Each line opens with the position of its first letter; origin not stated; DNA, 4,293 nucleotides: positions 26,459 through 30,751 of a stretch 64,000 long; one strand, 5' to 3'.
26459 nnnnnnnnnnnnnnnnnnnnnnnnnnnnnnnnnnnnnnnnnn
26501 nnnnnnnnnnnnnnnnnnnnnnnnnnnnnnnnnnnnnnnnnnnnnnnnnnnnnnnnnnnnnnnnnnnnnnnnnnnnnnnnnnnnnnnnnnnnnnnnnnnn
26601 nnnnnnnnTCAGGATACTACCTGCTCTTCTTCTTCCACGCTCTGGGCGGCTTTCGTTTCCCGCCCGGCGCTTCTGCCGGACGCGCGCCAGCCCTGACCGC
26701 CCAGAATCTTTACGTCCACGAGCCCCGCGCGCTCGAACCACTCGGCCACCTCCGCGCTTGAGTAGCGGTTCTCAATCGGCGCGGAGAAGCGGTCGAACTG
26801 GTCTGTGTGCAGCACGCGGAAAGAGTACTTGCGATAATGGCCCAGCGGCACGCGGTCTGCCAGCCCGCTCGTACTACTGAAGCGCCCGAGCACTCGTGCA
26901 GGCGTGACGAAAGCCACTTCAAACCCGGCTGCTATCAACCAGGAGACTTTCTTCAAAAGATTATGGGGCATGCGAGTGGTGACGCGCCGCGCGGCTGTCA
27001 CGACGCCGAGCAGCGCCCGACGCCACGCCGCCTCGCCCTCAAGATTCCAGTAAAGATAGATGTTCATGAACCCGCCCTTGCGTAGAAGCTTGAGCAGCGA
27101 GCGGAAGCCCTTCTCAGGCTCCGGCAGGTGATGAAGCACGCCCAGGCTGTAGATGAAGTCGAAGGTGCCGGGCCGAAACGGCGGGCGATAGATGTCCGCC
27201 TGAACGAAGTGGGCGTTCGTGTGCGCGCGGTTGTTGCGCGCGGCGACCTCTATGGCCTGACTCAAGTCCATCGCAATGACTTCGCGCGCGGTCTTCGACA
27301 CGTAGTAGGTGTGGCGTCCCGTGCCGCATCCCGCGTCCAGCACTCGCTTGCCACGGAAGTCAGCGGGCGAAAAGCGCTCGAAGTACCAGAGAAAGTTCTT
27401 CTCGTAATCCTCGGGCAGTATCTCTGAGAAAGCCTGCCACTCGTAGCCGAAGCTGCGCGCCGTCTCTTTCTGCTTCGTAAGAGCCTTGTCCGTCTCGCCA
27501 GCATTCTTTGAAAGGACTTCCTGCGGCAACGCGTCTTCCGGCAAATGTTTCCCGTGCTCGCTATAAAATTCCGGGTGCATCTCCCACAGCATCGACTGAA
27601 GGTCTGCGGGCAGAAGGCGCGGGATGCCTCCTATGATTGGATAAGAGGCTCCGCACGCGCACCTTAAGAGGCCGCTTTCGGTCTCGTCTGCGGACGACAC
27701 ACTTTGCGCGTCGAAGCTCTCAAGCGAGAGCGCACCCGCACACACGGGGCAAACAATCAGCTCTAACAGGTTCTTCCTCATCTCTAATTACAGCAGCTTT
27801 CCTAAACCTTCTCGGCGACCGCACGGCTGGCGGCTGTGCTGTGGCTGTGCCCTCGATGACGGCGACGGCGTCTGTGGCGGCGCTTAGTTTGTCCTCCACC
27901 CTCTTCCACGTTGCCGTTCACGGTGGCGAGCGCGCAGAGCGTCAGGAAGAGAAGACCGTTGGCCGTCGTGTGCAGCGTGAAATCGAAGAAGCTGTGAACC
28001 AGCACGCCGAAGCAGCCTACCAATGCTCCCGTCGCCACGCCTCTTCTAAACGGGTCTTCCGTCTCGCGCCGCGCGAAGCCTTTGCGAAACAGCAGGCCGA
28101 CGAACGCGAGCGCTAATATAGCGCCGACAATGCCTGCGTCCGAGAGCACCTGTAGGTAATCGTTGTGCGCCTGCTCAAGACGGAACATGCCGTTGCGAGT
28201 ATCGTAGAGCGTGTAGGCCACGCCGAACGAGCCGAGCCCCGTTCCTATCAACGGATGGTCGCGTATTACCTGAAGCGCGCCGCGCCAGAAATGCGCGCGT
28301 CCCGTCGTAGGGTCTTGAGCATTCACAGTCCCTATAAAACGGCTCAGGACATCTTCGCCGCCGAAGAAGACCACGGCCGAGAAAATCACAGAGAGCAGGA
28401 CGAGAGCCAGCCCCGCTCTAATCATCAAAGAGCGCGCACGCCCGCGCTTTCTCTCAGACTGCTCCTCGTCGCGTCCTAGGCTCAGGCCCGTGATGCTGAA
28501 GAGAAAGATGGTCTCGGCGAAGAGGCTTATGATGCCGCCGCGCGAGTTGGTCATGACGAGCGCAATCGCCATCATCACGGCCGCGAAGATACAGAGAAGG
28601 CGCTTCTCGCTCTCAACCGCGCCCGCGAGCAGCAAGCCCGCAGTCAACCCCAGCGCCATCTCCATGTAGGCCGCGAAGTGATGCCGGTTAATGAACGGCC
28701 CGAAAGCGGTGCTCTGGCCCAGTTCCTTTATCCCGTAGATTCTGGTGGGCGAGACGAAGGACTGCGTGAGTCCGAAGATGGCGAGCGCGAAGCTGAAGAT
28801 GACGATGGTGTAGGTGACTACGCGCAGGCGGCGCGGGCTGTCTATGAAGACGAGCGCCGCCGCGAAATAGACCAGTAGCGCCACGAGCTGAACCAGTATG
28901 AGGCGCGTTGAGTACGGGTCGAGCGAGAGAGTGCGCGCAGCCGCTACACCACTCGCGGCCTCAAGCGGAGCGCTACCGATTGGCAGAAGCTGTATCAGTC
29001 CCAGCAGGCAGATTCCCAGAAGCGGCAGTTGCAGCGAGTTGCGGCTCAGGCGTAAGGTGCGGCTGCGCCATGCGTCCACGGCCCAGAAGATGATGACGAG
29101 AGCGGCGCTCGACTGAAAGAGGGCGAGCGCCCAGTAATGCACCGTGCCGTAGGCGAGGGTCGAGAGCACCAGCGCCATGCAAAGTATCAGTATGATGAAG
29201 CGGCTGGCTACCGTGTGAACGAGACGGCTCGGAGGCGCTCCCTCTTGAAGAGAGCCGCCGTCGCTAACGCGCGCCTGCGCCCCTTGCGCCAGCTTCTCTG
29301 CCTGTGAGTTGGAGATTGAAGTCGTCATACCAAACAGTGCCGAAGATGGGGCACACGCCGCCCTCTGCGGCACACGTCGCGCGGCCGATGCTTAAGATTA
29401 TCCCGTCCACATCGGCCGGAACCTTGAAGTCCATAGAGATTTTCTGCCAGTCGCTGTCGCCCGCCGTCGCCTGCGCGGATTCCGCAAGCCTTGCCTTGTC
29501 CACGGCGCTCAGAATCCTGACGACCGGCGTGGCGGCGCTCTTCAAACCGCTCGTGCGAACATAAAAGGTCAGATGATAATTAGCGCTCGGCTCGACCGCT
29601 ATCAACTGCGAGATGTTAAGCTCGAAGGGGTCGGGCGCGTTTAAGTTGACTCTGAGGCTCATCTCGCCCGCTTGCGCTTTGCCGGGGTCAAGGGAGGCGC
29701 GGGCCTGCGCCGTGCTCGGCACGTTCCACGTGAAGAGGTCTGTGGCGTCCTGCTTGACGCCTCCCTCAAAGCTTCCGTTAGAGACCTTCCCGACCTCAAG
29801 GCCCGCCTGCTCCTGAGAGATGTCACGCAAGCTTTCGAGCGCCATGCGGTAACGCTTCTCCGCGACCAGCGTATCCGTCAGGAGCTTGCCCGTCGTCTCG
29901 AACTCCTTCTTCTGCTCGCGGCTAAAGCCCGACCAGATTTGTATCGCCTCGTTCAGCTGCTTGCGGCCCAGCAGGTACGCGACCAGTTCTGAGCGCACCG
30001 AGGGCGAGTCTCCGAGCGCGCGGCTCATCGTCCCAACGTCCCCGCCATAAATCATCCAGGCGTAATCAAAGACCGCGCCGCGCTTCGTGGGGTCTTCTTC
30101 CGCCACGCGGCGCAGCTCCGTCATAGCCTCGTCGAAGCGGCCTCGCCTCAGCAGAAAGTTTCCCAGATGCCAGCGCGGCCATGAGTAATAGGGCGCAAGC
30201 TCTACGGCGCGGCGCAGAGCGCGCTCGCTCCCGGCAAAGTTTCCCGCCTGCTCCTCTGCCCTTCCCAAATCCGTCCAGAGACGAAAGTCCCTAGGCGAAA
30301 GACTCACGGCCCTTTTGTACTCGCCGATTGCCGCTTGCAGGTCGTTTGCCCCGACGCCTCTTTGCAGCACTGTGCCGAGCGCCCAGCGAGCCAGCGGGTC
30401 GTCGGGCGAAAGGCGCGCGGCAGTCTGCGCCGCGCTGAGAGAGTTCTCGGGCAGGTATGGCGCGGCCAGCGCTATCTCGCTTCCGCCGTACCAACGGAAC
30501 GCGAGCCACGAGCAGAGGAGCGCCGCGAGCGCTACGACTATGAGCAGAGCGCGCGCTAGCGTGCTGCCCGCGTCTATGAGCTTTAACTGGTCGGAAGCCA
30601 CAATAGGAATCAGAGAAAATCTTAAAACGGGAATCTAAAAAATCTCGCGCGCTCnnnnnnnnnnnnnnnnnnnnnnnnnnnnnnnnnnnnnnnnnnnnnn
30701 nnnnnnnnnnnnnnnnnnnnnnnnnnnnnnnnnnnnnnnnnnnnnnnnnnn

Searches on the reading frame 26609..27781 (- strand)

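Call 49: search_protein_families(library=pfam, proteins=[window:26609-27781:-], max_evalue=0.00001)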
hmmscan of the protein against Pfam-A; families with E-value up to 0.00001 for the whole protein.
window:26609-27781:- (390 aa): 7 families
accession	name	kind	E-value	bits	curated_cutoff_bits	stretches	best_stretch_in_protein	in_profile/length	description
PF08241.18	Methyltransf_11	-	1.6e-20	74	21.2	1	148-239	1-93/95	Methyltransferase domain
PF13649.12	Methyltransf_25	-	7.7e-20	71.8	27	1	147-237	1-97/97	Methyltransferase domain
PF13489.12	Methyltransf_23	-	1e-16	61.5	27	1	134-241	13-116/164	Methyltransferase domain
PF13847.12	Methyltransf_31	-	1.7e-14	54.2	27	1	143-242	3-110/145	Methyltransferase domain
PF08242.18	Methyltransf_12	-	2.4e-14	54.3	30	1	148-238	1-97/98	Methyltransferase domain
PF08003.17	Methyltransf_9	-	2.2e-07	30.6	23.8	1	134-239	104-215/315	Protein of unknown function (DUF1698)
PF01728.25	FtsJ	-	1.9e-06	28.3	24.1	1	132-201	11-79/181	FtsJ-like methyltransferase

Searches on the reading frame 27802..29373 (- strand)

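Call 49: search_protein_families(library=pfam, proteins=[window:27802-29373:-], max_evalue=0.00001)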
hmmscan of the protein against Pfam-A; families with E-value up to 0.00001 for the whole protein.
window:27802-29373:- (523 aa): 1 family
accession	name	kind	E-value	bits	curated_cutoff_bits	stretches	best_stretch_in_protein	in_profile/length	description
PF04932.20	Wzy_C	-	2.1e-21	76.7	31.7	1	263-421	1-148/149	O-Antigen ligase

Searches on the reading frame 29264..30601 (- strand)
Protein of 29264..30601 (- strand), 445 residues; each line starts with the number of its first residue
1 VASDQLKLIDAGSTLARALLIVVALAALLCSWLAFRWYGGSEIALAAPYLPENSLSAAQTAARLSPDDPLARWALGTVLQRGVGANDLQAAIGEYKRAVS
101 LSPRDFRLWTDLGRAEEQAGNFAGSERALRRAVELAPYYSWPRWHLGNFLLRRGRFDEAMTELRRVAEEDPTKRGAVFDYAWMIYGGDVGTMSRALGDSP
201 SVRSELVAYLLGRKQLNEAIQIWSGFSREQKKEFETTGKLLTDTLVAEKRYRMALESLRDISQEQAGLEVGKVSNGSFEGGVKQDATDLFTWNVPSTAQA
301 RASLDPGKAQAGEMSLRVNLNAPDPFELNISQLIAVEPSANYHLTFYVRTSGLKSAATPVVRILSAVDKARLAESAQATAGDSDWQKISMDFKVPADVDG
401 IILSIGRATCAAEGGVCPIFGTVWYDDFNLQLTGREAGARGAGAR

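Call 49: search_protein_families(library=pfam, proteins=[window:29264-30601:-], max_evalue=0.00001)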
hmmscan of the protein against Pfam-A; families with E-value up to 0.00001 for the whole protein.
window:29264-30601:- (445 aa): 11 families
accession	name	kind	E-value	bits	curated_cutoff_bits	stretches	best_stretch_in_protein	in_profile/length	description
PF14559.12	TPR_19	-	1.4e-13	51.4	25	1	118-172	3-57/68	Tetratricopeptide repeat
PF13432.12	TPR_16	-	9.9e-13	48.7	32.7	1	84-139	9-64/65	Tetratricopeptide repeat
PF13414.12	TPR_11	-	2.3e-11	43.6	26.8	0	86-115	8-37/42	TPR repeat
PF07719.23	TPR_2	-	5.2e-11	42.2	27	0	107-138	2-33/34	Tetratricopeptide repeat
PF13428.12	TPR_14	-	5.6e-11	42.4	23.5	0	107-146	2-41/44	Tetratricopeptide repeat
PF13371.12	TPR_9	-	9.5e-08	32.4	35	1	85-137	8-60/73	Tetratricopeptide repeat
PF02018.23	CBM_4_9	-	2e-07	31.9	25.9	1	273-404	4-128/136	Carbohydrate binding domain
PF13181.12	TPR_8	-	2.5e-07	30.7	25.7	0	107-137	2-32/34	Tetratricopeptide repeat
PF13431.12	TPR_17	-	9.1e-07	29.1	24.4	0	95-123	2-30/34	Tetratricopeptide repeat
PF22637.2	CBM_4_9_1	-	6.3e-06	27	27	0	317-403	46-130/148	BppA domain 1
PF00515.34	TPR_1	-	7.7e-06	25.9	27.8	0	107-138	2-33/34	Tetratricopeptide repeat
